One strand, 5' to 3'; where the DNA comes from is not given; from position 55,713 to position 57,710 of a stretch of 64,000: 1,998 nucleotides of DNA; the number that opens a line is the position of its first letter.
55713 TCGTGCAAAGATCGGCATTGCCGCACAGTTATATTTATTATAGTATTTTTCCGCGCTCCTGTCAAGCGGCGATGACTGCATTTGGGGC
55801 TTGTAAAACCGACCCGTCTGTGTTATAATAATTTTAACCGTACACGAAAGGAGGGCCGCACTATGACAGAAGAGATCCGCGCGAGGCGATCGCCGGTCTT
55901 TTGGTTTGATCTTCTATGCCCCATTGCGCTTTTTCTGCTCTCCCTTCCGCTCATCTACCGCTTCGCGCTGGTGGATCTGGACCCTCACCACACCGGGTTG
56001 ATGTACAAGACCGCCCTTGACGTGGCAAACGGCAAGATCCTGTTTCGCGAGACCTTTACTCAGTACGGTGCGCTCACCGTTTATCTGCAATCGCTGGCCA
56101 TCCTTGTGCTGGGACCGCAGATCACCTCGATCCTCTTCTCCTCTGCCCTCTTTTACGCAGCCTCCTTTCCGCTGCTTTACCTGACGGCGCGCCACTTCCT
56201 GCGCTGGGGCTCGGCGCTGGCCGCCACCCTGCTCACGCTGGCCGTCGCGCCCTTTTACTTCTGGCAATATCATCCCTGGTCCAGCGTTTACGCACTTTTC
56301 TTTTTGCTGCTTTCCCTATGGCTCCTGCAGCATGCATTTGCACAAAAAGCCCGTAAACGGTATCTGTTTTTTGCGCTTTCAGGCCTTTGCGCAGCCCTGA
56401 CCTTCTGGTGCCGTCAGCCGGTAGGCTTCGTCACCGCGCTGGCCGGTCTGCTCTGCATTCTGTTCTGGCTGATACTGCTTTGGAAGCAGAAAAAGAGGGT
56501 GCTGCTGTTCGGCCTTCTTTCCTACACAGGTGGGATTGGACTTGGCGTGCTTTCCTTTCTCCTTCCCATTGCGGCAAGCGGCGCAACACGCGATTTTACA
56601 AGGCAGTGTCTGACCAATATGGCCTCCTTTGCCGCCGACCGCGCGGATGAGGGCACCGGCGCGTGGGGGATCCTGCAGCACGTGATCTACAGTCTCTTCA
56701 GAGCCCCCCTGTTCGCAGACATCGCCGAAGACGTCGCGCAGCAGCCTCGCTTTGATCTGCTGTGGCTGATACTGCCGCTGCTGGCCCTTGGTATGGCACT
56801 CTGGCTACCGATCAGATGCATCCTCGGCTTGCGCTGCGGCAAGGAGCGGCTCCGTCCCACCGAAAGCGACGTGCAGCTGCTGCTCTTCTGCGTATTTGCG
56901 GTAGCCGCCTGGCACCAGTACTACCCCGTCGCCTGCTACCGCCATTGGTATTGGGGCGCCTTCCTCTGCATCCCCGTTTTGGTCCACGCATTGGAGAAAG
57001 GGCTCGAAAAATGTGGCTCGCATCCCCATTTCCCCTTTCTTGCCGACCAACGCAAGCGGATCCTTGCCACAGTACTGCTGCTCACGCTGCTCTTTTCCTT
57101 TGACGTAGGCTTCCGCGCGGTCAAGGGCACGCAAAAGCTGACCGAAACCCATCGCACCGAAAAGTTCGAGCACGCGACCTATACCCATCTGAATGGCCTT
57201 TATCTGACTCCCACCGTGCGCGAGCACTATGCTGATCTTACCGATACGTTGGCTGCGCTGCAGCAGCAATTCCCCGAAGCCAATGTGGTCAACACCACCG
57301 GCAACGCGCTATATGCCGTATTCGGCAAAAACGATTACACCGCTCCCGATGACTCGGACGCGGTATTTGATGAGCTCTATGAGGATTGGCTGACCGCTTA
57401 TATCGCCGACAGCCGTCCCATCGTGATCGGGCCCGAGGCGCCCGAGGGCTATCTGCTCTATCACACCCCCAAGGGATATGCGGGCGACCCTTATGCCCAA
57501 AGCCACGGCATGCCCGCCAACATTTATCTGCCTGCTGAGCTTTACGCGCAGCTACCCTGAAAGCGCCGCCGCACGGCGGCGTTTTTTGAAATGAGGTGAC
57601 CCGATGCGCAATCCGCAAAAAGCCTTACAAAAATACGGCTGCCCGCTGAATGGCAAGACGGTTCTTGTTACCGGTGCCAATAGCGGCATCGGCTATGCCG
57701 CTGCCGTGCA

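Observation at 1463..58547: Strongly over-represented oligomer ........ (extended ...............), dispersed in genes and spacers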

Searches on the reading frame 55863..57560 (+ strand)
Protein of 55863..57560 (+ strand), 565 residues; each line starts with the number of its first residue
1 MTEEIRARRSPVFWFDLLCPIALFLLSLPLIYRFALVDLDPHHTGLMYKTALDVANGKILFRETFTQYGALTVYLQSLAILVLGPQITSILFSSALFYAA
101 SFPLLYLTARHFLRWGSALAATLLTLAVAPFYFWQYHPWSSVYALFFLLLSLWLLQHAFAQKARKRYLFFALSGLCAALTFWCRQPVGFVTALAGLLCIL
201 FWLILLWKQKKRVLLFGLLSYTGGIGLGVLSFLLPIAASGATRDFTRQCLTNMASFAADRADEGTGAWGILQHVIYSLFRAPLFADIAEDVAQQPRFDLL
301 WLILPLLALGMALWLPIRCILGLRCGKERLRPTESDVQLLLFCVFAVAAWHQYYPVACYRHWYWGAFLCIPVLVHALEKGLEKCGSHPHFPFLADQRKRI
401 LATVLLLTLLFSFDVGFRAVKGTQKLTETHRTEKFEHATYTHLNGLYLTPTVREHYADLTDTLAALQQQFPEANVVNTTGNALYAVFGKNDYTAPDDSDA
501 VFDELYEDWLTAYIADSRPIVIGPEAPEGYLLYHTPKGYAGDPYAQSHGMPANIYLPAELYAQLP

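Call 62: search_protein_families(library=pfam, proteins=[window:55863-57560:+], max_evalue=0.01)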
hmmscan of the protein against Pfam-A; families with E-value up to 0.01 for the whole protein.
window:55863-57560:+ (565 aa): 1 family
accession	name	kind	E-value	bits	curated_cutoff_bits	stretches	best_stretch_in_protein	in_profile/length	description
PF13231.12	PMT_2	-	7.8e-05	23.4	26.1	1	72-209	6-133/160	Dolichyl-phosphate-mannose-protein mannosyltransferase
